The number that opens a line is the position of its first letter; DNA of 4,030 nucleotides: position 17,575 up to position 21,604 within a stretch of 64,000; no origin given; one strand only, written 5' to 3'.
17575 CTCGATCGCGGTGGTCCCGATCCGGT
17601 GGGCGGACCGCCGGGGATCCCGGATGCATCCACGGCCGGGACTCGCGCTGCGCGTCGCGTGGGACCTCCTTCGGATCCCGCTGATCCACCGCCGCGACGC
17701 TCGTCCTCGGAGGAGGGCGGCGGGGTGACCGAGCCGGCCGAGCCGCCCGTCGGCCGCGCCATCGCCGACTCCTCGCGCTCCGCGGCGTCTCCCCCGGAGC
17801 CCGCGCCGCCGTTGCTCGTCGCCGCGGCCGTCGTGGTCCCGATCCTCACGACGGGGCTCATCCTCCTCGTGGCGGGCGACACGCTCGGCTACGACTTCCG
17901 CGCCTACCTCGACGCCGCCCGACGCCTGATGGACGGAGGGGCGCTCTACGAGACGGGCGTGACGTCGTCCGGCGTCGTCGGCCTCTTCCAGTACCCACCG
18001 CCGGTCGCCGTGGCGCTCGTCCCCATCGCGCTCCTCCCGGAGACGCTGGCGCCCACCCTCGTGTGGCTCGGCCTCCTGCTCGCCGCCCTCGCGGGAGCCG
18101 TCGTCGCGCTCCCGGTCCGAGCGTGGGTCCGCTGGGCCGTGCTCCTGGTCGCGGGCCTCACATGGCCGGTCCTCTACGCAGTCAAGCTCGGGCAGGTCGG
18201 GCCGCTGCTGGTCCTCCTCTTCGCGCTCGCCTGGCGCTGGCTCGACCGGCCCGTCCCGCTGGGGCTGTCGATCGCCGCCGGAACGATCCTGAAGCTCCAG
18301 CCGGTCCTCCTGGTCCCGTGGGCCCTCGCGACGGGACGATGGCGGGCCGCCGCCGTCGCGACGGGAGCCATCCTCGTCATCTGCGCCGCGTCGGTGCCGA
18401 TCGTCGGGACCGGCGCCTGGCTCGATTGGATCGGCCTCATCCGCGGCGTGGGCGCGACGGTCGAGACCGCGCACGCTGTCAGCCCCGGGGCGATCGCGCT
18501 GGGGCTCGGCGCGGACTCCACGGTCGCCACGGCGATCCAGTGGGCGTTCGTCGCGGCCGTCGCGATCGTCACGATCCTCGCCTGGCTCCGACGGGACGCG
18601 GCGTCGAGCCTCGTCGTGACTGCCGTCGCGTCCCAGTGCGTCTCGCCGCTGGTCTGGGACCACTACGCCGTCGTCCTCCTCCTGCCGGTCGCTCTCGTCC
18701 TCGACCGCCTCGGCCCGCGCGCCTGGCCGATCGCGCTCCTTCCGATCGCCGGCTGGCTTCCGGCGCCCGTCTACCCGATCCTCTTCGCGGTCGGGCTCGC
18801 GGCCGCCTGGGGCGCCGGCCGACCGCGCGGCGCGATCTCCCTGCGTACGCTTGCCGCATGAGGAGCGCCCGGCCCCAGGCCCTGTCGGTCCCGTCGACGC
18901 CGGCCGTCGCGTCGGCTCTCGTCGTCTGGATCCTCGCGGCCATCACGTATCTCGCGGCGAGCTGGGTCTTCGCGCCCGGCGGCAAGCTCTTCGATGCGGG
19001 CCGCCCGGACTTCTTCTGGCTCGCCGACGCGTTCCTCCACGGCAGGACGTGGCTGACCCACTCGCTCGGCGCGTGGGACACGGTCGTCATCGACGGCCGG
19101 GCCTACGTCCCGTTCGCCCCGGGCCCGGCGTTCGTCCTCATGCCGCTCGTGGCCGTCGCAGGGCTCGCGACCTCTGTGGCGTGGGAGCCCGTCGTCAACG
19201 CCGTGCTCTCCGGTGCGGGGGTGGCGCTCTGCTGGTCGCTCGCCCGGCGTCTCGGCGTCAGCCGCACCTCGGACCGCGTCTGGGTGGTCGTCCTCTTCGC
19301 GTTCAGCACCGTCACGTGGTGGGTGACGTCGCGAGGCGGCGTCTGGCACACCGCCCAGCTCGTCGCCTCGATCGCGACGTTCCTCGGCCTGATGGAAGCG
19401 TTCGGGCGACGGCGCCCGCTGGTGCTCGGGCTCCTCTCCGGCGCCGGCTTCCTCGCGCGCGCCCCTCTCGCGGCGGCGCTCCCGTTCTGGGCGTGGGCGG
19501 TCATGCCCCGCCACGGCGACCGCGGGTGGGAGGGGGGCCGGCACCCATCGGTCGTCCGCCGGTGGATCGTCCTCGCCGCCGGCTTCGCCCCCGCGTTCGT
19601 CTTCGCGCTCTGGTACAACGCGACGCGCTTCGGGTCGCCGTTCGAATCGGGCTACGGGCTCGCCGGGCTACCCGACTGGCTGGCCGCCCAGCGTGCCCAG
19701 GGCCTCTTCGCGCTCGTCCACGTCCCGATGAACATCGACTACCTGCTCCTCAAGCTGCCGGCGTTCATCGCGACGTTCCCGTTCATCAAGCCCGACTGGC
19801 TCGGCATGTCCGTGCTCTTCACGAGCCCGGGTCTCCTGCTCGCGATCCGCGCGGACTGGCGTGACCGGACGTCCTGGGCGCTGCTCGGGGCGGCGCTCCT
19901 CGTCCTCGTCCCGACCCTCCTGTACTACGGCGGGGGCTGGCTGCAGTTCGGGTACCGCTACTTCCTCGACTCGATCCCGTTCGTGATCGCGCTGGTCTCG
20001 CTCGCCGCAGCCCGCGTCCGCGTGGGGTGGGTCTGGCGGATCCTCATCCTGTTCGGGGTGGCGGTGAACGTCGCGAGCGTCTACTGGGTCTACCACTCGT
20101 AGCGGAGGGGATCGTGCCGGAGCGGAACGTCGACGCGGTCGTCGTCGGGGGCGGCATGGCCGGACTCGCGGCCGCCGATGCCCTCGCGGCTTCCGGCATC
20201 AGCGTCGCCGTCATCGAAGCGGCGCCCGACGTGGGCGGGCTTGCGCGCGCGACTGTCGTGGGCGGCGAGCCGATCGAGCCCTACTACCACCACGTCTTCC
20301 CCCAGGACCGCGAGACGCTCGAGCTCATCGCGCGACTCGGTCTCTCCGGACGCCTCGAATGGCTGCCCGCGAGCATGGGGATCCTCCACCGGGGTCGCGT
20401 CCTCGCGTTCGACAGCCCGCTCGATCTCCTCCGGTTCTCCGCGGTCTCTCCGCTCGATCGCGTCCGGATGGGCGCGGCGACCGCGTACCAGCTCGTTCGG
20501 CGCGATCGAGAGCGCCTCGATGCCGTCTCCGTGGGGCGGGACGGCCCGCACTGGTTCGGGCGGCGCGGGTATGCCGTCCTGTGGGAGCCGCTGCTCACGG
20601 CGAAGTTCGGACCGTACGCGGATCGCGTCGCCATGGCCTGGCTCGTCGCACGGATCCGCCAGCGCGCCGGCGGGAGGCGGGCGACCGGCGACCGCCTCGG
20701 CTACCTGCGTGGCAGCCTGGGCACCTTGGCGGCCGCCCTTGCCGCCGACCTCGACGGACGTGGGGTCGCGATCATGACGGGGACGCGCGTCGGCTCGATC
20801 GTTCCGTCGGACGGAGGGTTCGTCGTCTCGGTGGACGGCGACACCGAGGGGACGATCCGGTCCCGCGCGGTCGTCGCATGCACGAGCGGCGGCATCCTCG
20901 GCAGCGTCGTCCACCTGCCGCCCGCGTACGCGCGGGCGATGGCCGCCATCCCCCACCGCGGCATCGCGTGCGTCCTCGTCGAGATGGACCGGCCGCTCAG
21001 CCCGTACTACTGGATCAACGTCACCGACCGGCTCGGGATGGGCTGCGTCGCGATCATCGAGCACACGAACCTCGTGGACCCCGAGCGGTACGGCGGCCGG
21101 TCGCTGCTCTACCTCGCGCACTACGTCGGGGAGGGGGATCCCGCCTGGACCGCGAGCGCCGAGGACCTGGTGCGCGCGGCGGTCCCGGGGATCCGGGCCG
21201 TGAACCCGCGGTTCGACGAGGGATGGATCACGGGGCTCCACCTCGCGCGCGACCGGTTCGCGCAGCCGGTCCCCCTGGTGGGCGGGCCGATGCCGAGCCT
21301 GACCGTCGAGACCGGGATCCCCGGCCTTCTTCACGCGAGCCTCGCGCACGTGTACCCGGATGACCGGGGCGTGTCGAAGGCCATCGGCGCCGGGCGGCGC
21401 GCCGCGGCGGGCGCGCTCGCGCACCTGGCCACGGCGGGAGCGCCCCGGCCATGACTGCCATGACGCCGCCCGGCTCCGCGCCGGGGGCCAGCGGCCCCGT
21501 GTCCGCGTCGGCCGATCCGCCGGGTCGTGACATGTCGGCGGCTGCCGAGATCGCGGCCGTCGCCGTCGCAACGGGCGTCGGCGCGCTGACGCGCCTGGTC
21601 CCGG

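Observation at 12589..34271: A 22-kb glycoconjugate supercluster that resembles a PIM/lipomannan or GPI-anchor assembly toolkit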

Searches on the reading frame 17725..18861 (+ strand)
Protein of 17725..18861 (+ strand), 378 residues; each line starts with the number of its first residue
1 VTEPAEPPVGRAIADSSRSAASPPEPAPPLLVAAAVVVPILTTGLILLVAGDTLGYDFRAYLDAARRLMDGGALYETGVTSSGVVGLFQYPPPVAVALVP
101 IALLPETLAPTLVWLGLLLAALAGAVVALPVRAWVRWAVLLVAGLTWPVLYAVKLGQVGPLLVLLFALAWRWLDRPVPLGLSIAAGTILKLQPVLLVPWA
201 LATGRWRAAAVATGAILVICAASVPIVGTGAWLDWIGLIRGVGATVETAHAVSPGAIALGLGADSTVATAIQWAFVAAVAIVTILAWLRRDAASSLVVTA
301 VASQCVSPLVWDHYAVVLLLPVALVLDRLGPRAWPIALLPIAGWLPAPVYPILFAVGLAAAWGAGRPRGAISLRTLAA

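Call 5: search_protein_families(library=pfam, proteins=[window:17725-18861:+], max_evalue=0.01)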
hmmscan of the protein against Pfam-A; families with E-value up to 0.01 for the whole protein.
window:17725-18861:+ (378 aa): 1 family
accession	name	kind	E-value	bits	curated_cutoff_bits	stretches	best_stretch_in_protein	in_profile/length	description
PF09594.16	GT87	-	2.1e-24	87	25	1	88-308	1-237/237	Glycosyltransferase family 87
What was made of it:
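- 17725..18861 (+): g5: full-length GT87 GT-C, overlapping g4 by GTGA. Pfam GT87 at 2e-24 over model positions 1-237 (call 5).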

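Call 9: search_protein_families(library=ncbifam, proteins=[window:17725-18861:+], max_evalue=0.01)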
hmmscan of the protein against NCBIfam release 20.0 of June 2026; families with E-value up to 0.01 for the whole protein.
window:17725-18861:+ (378 aa): 0 families

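Call 77: search_solved_structures(query=window:17725-18861:+, max_evalue=10, show_alignments=2)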
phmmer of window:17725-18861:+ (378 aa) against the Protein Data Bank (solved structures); distinct sequences matched with E-value up to 10: 1.
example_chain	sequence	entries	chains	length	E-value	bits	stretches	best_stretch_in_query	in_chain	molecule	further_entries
2rk0_A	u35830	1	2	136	0.71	12.6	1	233-261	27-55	Glyoxalase/Bleomycin resistance protein/dioxygenase domain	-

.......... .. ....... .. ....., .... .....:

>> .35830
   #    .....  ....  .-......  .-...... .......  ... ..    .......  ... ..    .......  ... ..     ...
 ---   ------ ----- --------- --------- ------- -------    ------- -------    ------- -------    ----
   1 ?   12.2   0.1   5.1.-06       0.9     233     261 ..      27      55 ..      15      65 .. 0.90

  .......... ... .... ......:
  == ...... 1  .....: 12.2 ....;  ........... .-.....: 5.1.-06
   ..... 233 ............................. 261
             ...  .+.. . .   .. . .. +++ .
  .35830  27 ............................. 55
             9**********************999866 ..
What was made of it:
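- On Mycobacterial PIM/LM pathway: However, phmmer of g5 against the PDB does not find PimE (call 77).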

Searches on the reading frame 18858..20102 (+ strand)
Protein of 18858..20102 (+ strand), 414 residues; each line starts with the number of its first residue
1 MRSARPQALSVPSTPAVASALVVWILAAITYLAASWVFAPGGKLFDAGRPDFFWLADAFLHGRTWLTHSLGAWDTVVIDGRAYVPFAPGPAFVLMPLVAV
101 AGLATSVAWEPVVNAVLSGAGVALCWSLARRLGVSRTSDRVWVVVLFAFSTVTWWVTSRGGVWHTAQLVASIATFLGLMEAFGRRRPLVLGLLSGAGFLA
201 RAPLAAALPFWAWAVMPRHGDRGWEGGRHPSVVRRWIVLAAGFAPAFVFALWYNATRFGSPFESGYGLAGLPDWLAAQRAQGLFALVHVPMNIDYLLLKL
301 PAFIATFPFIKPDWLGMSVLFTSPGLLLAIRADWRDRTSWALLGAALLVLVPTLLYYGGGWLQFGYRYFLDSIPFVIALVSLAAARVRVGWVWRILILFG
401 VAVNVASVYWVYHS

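Call 5: search_protein_families(library=pfam, proteins=[window:18858-20102:+], max_evalue=0.01)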
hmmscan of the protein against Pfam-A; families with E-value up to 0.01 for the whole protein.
window:18858-20102:+ (414 aa): 0 families

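Call 9: search_protein_families(library=ncbifam, proteins=[window:18858-20102:+], max_evalue=0.01)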
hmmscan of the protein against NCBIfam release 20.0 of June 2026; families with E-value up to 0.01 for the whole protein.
window:18858-20102:+ (414 aa): 1 family
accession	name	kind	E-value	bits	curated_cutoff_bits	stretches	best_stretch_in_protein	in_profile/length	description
NF047440.1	LA3751_2_3_fam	subfamily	0.00029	19.8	200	1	78-403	73-374/460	LA_3751/LA_3752 family putative glycosyltransferase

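Call 22: search_solved_structures(query=A1, max_evalue=1)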
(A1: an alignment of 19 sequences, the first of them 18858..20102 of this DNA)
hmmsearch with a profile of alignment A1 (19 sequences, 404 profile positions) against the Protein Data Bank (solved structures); distinct sequences matched with E-value up to 1: 0.

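Call 27: find_homologous_proteins(query=window:18858-20102:+, max_evalue=0.00001)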
Query window:18858-20102:+ (414 aa): 1661 proteins with E <= 0.00001 among 8000 candidates; the best 120 are listed.
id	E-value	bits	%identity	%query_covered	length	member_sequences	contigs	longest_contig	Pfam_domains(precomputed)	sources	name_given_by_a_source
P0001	1.2e-267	906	100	100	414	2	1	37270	-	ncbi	-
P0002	1.4e-239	814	86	100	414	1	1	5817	-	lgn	-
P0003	4.5e-203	693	74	100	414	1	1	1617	-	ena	-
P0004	1.2e-200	685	74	100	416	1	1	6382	-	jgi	jgi:hypothetical protein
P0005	7.5e-198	676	73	100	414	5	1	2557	-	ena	-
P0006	1.4e-197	675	73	100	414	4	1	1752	-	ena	-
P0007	2.3e-197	674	73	100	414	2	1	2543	-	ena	-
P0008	8.1e-197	673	73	100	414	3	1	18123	-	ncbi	-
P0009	1.2e-193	662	74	96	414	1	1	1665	-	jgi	-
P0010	2.1e-193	661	76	93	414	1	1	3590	-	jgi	-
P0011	2.5e-193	661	74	98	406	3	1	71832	-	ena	-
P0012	4.2e-191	654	71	100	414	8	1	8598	-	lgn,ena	-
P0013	3.5e-187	641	70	100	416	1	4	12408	-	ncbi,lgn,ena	-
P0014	4.2e-186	637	73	96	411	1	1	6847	-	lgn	-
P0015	8.3e-168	577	67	96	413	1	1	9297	-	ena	-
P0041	3.0e-139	483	63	90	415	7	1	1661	-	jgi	jgi:hypothetical protein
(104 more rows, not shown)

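Call 38: predict_structure(alignment_id=A4)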
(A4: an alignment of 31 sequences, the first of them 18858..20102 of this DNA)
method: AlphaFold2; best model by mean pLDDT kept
length: 414 residues; sequences in the alignment: 31
mean_pLDDT: 80.4   pTM: 0.85
mean pLDDT of the five models: 80.4, 79.3, 79.2, 77.6, 77.4
residues with pLDDT >= 90: 203; 70-90: 105; 50-70: 53; < 50: 53
segments of 3 or more residues with pLDDT < 50: 1-9, 266-272, 281-283, 285-288, 299-316, 359-365
pLDDT, mean of each block of 10 residues (from residue 1): 40 83 96 85 79 93 86 69 83 96 94 93 96 96 92 70 85 96 94 96 91 89 69 94 95 83 55 49 47 53 42 50 90 96 94 62 55 95 97 96 81 65
secondary structure, 60 per line:
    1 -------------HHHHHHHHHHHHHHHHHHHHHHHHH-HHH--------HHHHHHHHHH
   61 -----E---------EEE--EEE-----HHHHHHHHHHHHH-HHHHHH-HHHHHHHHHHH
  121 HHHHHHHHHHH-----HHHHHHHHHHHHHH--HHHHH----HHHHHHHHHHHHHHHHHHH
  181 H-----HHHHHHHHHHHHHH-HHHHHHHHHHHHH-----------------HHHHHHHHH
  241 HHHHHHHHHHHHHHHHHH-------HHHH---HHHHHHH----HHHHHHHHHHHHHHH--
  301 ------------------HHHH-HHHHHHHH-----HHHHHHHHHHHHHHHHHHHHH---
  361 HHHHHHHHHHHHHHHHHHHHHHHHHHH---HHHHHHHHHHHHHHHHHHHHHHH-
elements in order: H14-38 H51-60 E76-78 E81-83 H89-101 H103-108 H110-131 H137-150 H153-157 H162-181 H187-200 H202-214 H232-258 H266-269 H273-279 H284-298 H319-322 H324-331 H337-357 H361-387 H391-413
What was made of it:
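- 18858..20102 (+): g6: GT-C-fold protein from a family with no Pfam model, overlapping g5 by ATGA. AF2 model with pLDDT 80 and pTM 0.85 (call 38).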

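Call 43: fold_search(model_id=the predicted structure, library=pdb)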
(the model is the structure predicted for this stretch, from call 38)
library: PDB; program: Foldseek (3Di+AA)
matches with E <= 10: 377; with E <= 0.001: 3
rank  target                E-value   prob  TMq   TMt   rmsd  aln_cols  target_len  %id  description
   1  3wak                  1.4e-04  1.00  0.48  0.27  12.6       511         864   14  Crystal structure of the Archaeoglobus fulgidus oligosaccharyltransferase (O29867_ARCFU) in the apo form (released 2013-10-30)
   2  7e9s_A                9.3e-04  1.00  0.51  0.28  10.7       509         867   15  Archaeal oligosaccharyltransferase AglB from Archaeoglobus fulgidus in complex with an inhibitory peptide and a dolich (released 2021-09-08)
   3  5ezm                  9.7e-04  1.00  0.47  0.38   7.8       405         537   15  Crystal Structure of ArnT from Cupriavidus metallidurans in the apo state (released 2016-02-17)
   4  5gmy_A                1.0e-03  1.00  0.44  0.25  14.6       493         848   14  Crystal structure of the Archaeoglobus fulgidus oligosaccharyltransferase (O29867_ARCFU) tethered with an acceptor pep (released 2017-02-01)
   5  9s6t_A                2.8e-03  1.00  0.50  0.45   7.4       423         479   14  Ternary cryo-EM structure of chicken ALG12 with Dol25-PP-GlcNAc2Man7, Dol25-P-Man, and Fab (released 2026-03-18)
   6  3waj                  3.4e-03  1.00  0.47  0.28  13.3       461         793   15  Crystal structure of the Archaeoglobus fulgidus oligosaccharyltransferase (O29867_ARCFU) complex with Zn and sulfate (released 2013-10-30)
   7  6gxc_A                8.7e-03  1.00  0.50  0.33  11.1       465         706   10  Bacterial oligosaccharyltransferase PglB in complex with an inhibitory peptide and a reactive lipid-linked oligosaccha (released 2018-11-14)
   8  6s7t_A                1.5e-02  0.99  0.38  0.26  11.3       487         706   12  Cryo-EM structure of human oligosaccharyltransferase complex OST-B (released 2019-12-18)
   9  6p25_A                1.9e-02  1.00  0.37  0.23   6.9       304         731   14  Structure of S. cerevisiae protein O-mannosyltransferase Pmt1-Pmt2 complex bound to the sugar donor and a peptide acce (released 2019-07-10)
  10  7w72_U                2.3e-02  0.96  0.34  0.33  15.0       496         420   10  Structure of a human glycosylphosphatidylinositol (GPI) transamidase (released 2022-02-16)
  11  9dlh                  3.3e-02  1.00  0.47  0.35   8.6       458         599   15  donor substrate analog-bound AftB (released 2025-06-25)
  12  8pn9_A                3.6e-02  1.00  0.51  0.35  13.0       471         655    9  Structure of human oligosaccharyltransferase OST-A complex bound to NGI-1 (released 2024-05-08)
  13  5ogl_A                3.6e-02  0.99  0.47  0.31  11.9       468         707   10  Structure of bacterial oligosaccharyltransferase PglB in complex with an acceptor peptide and an lipid-linked oligosac (released 2017-10-25)
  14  6wby                  4.1e-02  0.99  0.45  0.18   9.8       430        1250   15  Single-Particle Cryo-EM Structure of Arabinofuranosyltransferase AftD from Mycobacteria, Mutant R1389S Class 2 (released 2020-05-13)
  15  7wld_U                5.0e-02  0.96  0.37  0.37  13.2       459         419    9  Cryo-EM structure of the human glycosylphosphatidylinositol transamidase complex at 2.53 Angstrom resolution (released 2022-04-27)
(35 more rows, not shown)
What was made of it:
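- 18858..20102 (+): Foldseek top hits are AglB, ArnT, ALG12, PglB and AftB (call 43).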

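Call 55: search_protein_families(library=pfam, proteins=[window:18858-20102:+], max_evalue=10)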
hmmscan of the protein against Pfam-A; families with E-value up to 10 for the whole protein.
window:18858-20102:+ (414 aa): 0 families

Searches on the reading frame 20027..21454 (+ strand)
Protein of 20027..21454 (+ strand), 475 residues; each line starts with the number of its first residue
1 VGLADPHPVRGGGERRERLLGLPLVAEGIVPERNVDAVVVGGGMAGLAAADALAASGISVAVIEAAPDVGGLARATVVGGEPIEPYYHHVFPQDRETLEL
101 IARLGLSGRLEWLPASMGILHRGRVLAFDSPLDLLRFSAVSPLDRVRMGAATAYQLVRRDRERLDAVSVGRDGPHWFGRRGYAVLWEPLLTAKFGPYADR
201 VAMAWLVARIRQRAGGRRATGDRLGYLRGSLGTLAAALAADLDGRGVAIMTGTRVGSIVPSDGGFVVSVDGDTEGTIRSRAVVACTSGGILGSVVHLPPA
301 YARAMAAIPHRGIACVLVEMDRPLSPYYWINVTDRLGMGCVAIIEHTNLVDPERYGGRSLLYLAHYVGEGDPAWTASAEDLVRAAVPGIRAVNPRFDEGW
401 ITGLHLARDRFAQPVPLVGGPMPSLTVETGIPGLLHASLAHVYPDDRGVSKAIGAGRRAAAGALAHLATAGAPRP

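Call 5: search_protein_families(library=pfam, proteins=[window:20027-21454:+], max_evalue=0.01)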
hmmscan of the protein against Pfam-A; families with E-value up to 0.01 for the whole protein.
window:20027-21454:+ (475 aa): 11 families
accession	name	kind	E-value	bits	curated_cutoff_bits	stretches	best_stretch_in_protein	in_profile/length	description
PF01593.30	Amino_oxidase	-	9.6e-26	91.5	19.8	1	44-461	1-440/443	Flavin containing amine oxidoreductase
PF01266.30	DAO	-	1.6e-12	48.1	27.9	1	36-438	1-344/353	FAD dependent oxidoreductase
PF13450.12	NAD_binding_8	-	2.3e-11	44.2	21.9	1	39-97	1-61/68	NAD(P)-binding Rossmann-like domain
PF12831.13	FAD_oxidored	-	1.4e-09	38.3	27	1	36-102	1-66/416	FAD dependent oxidoreductase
PF07992.20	Pyr_redox_2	-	5.7e-08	33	26.1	1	36-92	2-50/291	Pyridine nucleotide-disulphide oxidoreductase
PF05834.18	Lycopene_cycl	-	2.6e-06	27.2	23.4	0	36-69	1-36/380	Lycopene cyclase protein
PF00070.33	Pyr_redox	-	5.5e-06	27.2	22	0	37-69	2-34/82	Pyridine nucleotide-disulphide oxidoreductase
PF01494.25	FAD_binding_3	-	5.3e-05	23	22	1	35-78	2-45/349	FAD binding domain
PF03486.20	HI0933_like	-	9e-05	22.5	50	0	36-70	2-36/244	HI0933-like protein Rossmann domain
PF00890.30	FAD_binding_2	-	0.00059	19.6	20.4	1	36-71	1-36/414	FAD binding domain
PF01946.23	Thi4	-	0.0011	18.7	26.2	1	34-71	17-55/235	Thi4 family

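Call 9: search_protein_families(library=ncbifam, proteins=[window:20027-21454:+], max_evalue=0.01)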
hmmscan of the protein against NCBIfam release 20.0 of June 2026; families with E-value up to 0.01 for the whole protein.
window:20027-21454:+ (475 aa): 86 families (the best 25 are shown)
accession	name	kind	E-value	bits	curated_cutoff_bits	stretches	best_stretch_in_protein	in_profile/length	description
NF005560.0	PRK07233.1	equivalog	5e-114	381.5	252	1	38-463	4-428/435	hypothetical protein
TIGR03467.1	HpnE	equivalog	1.1e-25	90.9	283.05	1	38-335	2-310/430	hydroxysqualene dehydroxylase HpnE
NF005547.0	PRK07208.1-3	equivalog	5.3e-20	71.6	380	1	36-385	6-362/465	hypothetical protein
NF005545.0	PRK07208.1-1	equivalog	2.4e-12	46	451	1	32-211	5-180/504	hypothetical protein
NF005548.0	PRK07208.1-4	equivalog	3.2e-09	35.9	389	1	36-390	5-375/488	hypothetical protein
NF045637.1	carotdesatCrtDProt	equivalog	1.2e-08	34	580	1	38-84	2-48/485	1-hydroxycarotenoid 3,4-desaturase CrtD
TIGR02733.1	desat_CrtD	equivalog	1.4e-08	33.9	549.7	1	37-73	4-40/492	C-3',4' desaturase CrtD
TIGR02032.1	GG-red-SF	subfamily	2.3e-06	27.5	158.8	1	36-66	2-32/297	geranylgeranyl reductase family protein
NF006130.0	PRK08274.1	equivalog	4.2e-06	25.8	369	1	33-68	4-39/467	FAD-dependent tricarballylate dehydrogenase TcuA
NF006593.0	PRK09126.1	equivalog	5.2e-06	25.6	420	1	34-68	4-38/393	5-demethoxyubiquinol-8 5-hydroxylase UbiM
NF009477.0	PRK12843.1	equivalog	6.6e-06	24.8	758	1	32-73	14-55/578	FAD-dependent oxidoreductase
TIGR00275.1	TIGR00275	subfamily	2.2e-05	23.5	183.8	0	38-70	2-34/401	aminoacetone oxidase family FAD-binding enzyme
NF008841.0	PRK11883.1-1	equivalog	2.4e-05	23.4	517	1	37-110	6-82/453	protoporphyrinogen oxidase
NF005691.0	PRK07494.1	equivalog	3.1e-05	22.7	459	1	32-70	6-44/404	UbiH/UbiF family hydroxylase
NF005949.0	PRK08013.1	equivalog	3.6e-05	22.9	620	1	34-66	3-35/401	FAD-dependent 2-octaprenylphenol hydroxylase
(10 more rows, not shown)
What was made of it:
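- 20114..21454 (+): g7: FAD-dependent amine-oxidase/phytoene-desaturase-type oxidoreductase, a rare accessory gene. NCBIfam NF005560 at 381 bits against a 252 cutoff, named 'hypothetical protein' (calls 5, 9).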
